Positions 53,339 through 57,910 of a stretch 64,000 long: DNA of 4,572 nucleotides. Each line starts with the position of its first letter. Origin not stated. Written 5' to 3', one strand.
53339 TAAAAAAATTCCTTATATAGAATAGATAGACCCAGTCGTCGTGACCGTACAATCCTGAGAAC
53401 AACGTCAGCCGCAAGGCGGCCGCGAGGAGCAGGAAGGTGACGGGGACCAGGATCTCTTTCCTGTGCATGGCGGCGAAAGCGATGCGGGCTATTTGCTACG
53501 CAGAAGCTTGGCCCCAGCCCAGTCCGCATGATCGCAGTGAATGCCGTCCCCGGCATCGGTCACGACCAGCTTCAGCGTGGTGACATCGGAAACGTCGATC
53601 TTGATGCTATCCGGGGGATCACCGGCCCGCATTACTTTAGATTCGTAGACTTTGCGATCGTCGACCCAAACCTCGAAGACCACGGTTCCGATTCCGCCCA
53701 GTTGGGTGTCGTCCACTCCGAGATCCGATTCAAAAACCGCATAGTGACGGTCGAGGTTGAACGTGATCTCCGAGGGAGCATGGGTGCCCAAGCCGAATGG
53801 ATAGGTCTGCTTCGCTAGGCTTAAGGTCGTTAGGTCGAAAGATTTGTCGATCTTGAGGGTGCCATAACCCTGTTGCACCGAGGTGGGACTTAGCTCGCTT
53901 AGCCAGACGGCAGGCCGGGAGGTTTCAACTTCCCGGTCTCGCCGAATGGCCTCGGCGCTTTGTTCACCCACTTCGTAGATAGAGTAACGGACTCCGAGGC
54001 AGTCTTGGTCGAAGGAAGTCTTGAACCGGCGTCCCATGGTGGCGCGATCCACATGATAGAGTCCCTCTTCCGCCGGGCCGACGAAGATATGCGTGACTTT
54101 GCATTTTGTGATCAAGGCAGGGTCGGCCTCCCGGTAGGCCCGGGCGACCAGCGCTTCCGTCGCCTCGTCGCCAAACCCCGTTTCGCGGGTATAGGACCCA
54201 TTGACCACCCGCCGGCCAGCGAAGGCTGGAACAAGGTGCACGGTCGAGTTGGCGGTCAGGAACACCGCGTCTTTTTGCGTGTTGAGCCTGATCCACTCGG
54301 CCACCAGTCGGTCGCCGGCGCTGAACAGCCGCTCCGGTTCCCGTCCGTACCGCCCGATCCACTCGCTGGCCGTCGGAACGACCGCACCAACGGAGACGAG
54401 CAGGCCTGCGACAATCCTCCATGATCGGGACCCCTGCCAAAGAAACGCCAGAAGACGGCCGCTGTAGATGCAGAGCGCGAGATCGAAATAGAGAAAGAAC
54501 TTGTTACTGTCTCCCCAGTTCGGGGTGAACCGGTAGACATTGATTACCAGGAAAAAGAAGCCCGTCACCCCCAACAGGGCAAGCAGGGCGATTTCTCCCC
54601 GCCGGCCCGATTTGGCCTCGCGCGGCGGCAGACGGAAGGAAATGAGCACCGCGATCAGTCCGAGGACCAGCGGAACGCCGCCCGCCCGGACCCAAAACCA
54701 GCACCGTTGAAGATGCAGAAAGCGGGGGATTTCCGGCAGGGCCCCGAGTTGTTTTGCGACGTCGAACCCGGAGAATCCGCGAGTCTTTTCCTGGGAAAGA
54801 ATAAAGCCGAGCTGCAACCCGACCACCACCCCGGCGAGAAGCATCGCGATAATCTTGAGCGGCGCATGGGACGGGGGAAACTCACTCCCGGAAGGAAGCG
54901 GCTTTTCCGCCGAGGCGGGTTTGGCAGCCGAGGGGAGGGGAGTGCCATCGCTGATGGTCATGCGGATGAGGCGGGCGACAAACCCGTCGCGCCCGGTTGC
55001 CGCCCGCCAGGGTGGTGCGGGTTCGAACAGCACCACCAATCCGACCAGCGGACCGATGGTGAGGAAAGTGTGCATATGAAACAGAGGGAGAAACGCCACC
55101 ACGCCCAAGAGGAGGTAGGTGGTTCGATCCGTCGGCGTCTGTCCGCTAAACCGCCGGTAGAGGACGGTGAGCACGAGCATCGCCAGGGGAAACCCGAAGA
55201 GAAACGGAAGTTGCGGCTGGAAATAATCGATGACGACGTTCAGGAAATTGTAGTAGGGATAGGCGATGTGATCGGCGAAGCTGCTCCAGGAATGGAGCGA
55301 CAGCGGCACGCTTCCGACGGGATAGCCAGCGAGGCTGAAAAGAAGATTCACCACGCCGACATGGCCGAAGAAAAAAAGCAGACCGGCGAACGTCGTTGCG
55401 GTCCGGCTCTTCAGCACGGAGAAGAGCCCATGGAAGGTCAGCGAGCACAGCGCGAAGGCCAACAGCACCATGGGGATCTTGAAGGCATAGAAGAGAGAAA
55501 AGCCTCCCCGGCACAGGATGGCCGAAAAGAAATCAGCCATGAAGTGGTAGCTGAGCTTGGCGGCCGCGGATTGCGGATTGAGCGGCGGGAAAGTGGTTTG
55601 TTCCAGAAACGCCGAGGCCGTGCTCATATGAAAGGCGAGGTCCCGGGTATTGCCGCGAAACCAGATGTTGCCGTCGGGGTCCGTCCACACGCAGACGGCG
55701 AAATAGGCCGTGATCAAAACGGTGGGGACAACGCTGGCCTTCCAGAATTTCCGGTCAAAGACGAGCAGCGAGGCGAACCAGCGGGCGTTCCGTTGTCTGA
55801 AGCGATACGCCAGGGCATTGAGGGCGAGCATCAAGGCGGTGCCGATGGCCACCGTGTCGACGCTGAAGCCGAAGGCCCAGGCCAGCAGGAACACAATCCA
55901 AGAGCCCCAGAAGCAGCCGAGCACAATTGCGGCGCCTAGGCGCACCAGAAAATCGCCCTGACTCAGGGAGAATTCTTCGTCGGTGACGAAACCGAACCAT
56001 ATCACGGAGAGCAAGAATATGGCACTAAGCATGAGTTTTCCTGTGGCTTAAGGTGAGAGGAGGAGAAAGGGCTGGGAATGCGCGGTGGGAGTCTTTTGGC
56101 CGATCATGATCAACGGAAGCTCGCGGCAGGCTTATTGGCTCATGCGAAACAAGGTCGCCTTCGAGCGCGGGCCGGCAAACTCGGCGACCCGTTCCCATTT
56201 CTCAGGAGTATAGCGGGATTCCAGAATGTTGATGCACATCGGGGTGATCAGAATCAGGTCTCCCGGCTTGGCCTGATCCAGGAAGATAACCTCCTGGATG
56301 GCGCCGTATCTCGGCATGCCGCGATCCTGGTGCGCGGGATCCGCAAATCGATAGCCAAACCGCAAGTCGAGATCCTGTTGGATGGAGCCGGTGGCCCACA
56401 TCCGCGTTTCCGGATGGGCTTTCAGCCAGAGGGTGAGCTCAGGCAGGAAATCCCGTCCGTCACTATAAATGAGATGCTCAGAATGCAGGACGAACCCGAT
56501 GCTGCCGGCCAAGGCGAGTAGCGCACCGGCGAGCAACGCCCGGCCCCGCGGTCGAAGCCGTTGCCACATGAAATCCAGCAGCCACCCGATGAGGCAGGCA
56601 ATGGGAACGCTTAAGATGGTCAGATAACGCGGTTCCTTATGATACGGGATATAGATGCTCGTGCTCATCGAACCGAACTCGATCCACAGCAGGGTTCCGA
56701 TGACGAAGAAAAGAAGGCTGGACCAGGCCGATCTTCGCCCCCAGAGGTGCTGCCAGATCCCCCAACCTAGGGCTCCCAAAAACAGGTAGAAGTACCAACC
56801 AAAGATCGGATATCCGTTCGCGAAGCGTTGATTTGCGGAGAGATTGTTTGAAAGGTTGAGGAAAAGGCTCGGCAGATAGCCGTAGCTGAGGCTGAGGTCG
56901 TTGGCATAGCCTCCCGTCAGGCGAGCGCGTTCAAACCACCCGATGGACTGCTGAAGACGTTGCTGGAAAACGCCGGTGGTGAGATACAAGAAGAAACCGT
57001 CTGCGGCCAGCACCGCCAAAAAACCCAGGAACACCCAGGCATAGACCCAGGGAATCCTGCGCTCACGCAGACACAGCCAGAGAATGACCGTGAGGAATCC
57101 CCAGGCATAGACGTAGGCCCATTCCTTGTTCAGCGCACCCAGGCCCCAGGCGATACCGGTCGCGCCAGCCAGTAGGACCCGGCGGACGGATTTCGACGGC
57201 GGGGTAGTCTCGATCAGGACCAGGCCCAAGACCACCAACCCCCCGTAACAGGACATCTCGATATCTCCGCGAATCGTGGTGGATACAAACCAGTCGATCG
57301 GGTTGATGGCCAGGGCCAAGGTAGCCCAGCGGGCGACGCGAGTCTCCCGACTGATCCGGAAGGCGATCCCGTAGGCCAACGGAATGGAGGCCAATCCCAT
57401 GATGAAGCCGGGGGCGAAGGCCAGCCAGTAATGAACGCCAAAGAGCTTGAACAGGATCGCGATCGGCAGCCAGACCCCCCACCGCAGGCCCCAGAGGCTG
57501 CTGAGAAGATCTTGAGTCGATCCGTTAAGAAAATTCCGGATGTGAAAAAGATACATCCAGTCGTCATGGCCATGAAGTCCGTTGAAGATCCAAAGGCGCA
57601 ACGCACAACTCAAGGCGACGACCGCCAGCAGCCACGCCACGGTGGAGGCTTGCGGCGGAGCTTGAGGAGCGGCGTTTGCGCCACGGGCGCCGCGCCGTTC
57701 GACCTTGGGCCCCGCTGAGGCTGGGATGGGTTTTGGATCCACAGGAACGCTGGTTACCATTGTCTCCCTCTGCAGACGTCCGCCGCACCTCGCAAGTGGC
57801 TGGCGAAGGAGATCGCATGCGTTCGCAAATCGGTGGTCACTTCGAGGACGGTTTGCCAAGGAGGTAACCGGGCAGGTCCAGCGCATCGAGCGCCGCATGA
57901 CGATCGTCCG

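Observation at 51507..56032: Two polytopic glycosyltransferase-like proteins carry C-terminal NPCBM carbohydrate-binding modules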

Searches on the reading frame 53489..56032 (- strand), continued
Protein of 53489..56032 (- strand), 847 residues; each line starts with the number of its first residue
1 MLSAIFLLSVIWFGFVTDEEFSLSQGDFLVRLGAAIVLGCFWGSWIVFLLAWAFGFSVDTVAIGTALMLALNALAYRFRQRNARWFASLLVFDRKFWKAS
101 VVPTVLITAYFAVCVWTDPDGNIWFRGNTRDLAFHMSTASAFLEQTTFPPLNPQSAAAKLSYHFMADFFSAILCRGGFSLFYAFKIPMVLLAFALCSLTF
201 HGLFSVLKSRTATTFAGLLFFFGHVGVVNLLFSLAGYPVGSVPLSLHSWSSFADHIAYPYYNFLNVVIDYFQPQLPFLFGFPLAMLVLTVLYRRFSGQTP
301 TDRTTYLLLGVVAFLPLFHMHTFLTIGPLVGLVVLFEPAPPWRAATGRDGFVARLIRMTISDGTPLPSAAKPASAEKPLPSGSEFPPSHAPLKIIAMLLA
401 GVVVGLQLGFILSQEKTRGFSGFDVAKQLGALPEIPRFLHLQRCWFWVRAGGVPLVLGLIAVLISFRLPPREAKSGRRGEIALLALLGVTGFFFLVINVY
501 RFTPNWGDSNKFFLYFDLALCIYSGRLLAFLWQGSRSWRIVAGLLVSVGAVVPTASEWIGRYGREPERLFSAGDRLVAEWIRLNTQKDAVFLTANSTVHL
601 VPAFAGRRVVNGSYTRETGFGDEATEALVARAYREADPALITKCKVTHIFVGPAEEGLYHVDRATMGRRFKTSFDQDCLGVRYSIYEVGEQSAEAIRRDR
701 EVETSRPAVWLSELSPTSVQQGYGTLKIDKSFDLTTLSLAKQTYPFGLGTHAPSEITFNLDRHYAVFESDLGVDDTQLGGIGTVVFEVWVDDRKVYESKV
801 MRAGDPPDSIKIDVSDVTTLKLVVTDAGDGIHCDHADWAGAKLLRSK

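Call 40: find_related_loci(query=A2, collection=genome_contigs, flank=10000)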
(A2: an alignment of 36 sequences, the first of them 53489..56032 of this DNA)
Query A2 (847 aa) in genome_contigs; peptide patterns used: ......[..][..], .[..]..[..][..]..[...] (x = any residue, [..] = any of these).
156 stretches matched a pattern; 40 encode a relative of the query (tblastn E <= 1e-3); 40 distinct loci.
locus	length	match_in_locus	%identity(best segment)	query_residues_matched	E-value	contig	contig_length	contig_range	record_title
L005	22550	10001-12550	65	1-846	0e+0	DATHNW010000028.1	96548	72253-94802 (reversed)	MAG TPA_asm: Opitutaceae bacterium isolate SMAG_U12668 k141_1544638, whole genome shotgun sequence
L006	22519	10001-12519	66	1-841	0e+0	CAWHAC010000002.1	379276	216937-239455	MAG: uncultured Verrucomicrobiae bacterium isolate MFD01689.bin.2.27 genome assembly, contig: contig_18202, whole genome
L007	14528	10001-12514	59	1-845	0e+0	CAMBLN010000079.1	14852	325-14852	MAG: Opitutus sp. GAS368 isolate ZE-03apr19-77 genome assembly, contig: ZE-03apr19-C6563, whole genome shotgun sequence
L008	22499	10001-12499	59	1-838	0e+0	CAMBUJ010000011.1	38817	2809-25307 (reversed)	MAG: Opitutus sp. GAS368 isolate MoE-23oct19-86 genome assembly, contig: MoE-23oct19-C775, whole genome shotgun sequence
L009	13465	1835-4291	53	1-847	0e+0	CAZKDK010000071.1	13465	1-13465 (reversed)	MAG TPA_asm: uncultured Opitutaceae bacterium isolate binchicken_co50_396 genome assembly, contig: NODE_5405_length_1346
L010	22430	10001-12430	53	1-846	0e+0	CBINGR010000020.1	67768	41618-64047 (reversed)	MAG TPA_asm: uncultured Akkermansia sp. isolate SRR16817036_binner123_Refined_37 genome assembly, contig: ERZ27393611.82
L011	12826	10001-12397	52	12-846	0e+0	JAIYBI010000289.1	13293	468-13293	MAG: Opitutaceae bacterium isolate E1_MAG_00038 pond_E1_MAG_00038_000000000059, whole genome shotgun sequence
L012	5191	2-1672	49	241-843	1e-174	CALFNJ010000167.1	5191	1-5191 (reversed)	MAG TPA_asm: uncultured Opitutaceae bacterium isolate ERR1654126_bin.37_CONCOCT_v1.1_MAG genome assembly, contig: ERZ150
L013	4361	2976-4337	60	1-459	9e-170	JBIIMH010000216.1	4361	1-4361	MAG: Rariglobus sp. isolate ME2002-07-01_3300044642_group1_bin108 Rohwer_bin2647_scaffold_20429_c1, whole genome shotgun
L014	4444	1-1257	61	429-847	2e-167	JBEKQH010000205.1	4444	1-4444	MAG: Opitutaceae bacterium isolate SPRUCE 483 SPRUCE_483_205, whole genome shotgun sequence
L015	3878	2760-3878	69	1-376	8e-168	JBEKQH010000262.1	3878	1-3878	MAG: Opitutaceae bacterium isolate SPRUCE 483 SPRUCE_483_262, whole genome shotgun sequence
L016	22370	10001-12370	36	1-841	1e-155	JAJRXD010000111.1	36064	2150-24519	MAG: Deltaproteobacteria bacterium isolate Dive96_bin3.122 k141_2996826, whole genome shotgun sequence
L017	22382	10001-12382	36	5-841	2e-157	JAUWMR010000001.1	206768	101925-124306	MAG: Desulfobacteraceae bacterium isolate CSMAG_2403 CSMAG_2403_k141_478507_length_206768_cov_16.9616, whole genome shot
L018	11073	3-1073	59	482-838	1e-132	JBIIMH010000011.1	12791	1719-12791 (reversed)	MAG: Rariglobus sp. isolate ME2002-07-01_3300044642_group1_bin108 Rohwer_bin2647_scaffold_2844_c1, whole genome shotgun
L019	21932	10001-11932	34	6-706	5e-110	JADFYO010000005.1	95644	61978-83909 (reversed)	MAG: Nitrospirae bacterium isolate nDJH8bin6 nDJH8_bin6_NODE_5_length_95644_cov_264.561157, whole genome shotgun sequenc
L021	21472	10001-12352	41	16-843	7e-98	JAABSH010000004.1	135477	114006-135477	MAG: Desulfobacteraceae bacterium isolate S10.Bin129 NODE_4_length_135477_cov_10.7397, whole genome shotgun sequence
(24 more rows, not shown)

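Call 55: search_protein_families(library=pfam, proteins=[window:53930-56032:-], max_evalue=10)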
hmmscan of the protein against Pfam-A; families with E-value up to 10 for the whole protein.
window:53930-56032:- (701 aa): 2 families
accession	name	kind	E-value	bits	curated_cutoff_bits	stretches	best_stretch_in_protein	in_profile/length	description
PF20604.3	DUF6798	-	0.00061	19.9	26.9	1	577-607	6-35/61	Domain of unknown function (DUF6798)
PF10935.13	DUF2637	-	0.058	13.7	22.8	1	49-92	34-76/161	Protein of unknown function (DUF2637)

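Call 76: search_protein_families(library=pfam, proteins=[L017:8361-9242:+, L017:9243-9986:+, L017:15911-17332:-, L017:17336-18052:-, L021:5385-6077:+, L021:6088-7506:+, L021:9223-9954:+, L019:3857-4543:+, L019:5042-6481:+, L019:11991-12803:-], max_evalue=0.001)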
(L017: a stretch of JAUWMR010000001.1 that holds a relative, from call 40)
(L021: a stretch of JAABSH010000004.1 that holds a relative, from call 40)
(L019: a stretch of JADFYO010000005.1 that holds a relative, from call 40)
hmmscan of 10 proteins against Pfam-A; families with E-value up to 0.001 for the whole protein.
L017:8361-9242:+ (293 aa): 1 family
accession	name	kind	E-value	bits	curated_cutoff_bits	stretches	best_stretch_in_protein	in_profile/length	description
PF14524.12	Wzt_C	-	0.0005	20.5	30.4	0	96-149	76-128/143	Wzt C-terminal domain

L017:9243-9986:+ (247 aa): 3 families
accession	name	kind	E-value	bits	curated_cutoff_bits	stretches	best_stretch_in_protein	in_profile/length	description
PF00535.33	Glycos_transf_2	-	6.4e-29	101.5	23.3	1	17-178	1-167/168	Glycosyl transferase family 2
PF10111.15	Glyco_tranf_2_2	-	3.9e-06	27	27.3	1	17-194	1-177/276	Glycosyltransferase like family 2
PF13641.12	Glyco_tranf_2_3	-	9.5e-06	26.2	27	1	16-195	3-174/230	Glycosyltransferase like family 2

L017:15911-17332:- (473 aa): 2 families
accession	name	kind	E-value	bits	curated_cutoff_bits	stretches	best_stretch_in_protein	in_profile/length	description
PF04055.27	Radical_SAM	-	9.1e-28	97.9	29.5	1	212-372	3-165/166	Radical SAM superfamily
PF02310.24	B12-binding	-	8.2e-10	39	32.1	1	36-147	10-120/121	B12 binding domain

L017:17336-18052:- (238 aa): 2 families
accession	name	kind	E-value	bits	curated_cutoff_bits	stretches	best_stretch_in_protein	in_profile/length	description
PF00535.33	Glycos_transf_2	-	3.1e-18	66.7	23.3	1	19-143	1-132/168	Glycosyl transferase family 2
PF13641.12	Glyco_tranf_2_3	-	7.1e-05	23.4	27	1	18-126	3-125/230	Glycosyltransferase like family 2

L021:5385-6077:+ (230 aa): 2 families
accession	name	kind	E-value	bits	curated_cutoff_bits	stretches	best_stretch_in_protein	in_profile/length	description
PF00535.33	Glycos_transf_2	-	2.7e-25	89.7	23.3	1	11-167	1-164/168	Glycosyl transferase family 2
PF13641.12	Glyco_tranf_2_3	-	0.00041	20.9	27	0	10-113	3-120/230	Glycosyltransferase like family 2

L021:6088-7506:+ (472 aa): 2 families
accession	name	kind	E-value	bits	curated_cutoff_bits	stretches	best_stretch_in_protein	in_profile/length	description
PF04055.27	Radical_SAM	-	1.1e-24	87.9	29.5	1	209-371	2-166/166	Radical SAM superfamily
PF02310.24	B12-binding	-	2e-11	44.2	32.1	1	32-141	11-118/121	B12 binding domain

L021:9223-9954:+ (243 aa): 2 families
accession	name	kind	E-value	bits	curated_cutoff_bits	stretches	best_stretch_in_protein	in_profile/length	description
PF00535.33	Glycos_transf_2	-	2e-29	103.1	23.3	1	11-168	1-163/168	Glycosyl transferase family 2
PF10111.15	Glyco_tranf_2_2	-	3.3e-05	23.9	27.3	1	12-116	2-106/276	Glycosyltransferase like family 2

L019:3857-4543:+ (228 aa): 2 families
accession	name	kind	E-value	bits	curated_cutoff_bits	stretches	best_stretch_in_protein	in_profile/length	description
PF00535.33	Glycos_transf_2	-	5e-25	88.8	23.3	1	10-130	1-130/168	Glycosyl transferase family 2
PF13641.12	Glyco_tranf_2_3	-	6.4e-08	33.3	27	1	9-115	3-123/230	Glycosyltransferase like family 2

L019:5042-6481:+ (479 aa): 2 families
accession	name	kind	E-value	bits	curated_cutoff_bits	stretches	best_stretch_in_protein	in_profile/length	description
PF04055.27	Radical_SAM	-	4.5e-23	82.7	29.5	1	213-373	3-165/166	Radical SAM superfamily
PF02310.24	B12-binding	-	1.6e-12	47.8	32.1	1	32-143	11-120/121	B12 binding domain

L019:11991-12803:- (270 aa): 1 family
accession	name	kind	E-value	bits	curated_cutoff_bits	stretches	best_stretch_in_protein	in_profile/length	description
PF04055.27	Radical_SAM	-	5e-15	56.5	29.5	1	84-223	5-143/166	Radical SAM superfamily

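Call 79: search_protein_families(library=padloc, proteins=[window:53489-56032:-], max_evalue=0.001)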
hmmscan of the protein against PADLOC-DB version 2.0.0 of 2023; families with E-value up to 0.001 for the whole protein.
window:53489-56032:- (847 aa): 0 families

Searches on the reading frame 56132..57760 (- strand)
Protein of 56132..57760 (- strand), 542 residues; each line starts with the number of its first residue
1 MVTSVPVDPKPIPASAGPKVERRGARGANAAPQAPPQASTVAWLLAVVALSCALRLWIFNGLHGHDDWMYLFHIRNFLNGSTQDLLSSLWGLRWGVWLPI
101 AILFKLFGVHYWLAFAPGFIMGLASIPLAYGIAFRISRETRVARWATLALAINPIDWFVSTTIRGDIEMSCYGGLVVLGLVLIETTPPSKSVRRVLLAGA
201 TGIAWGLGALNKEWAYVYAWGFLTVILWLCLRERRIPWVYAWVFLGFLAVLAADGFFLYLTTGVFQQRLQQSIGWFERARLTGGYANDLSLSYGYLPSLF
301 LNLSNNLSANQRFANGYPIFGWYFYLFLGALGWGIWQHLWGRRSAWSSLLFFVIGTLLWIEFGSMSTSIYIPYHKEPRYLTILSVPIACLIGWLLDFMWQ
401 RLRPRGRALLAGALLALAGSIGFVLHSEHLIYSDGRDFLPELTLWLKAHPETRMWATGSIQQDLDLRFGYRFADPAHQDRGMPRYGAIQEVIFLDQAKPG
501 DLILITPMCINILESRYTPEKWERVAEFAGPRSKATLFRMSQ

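Call 7: search_protein_families(library=pfam, proteins=[window:56132-57760:-], max_evalue=0.01)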
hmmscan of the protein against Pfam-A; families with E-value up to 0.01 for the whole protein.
window:56132-57760:- (542 aa): 0 families

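Call 10: search_protein_families(library=ncbifam, proteins=[window:56132-57760:-], max_evalue=0.01)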
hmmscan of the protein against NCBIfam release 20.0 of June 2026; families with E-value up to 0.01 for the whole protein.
window:56132-57760:- (542 aa): 0 families

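Call 55: search_protein_families(library=pfam, proteins=[window:56132-57760:-], max_evalue=10)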
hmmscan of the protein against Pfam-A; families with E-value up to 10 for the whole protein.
window:56132-57760:- (542 aa): 1 family
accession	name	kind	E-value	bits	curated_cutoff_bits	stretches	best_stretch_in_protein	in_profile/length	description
PF13567.11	DUF4131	-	0.028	14.5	31.6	1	382-451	10-64/165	Domain of unknown function (DUF4131)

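Call 79: search_protein_families(library=padloc, proteins=[window:56132-57760:-], max_evalue=0.001)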
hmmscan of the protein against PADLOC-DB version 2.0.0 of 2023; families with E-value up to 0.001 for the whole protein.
window:56132-57760:- (542 aa): 0 families
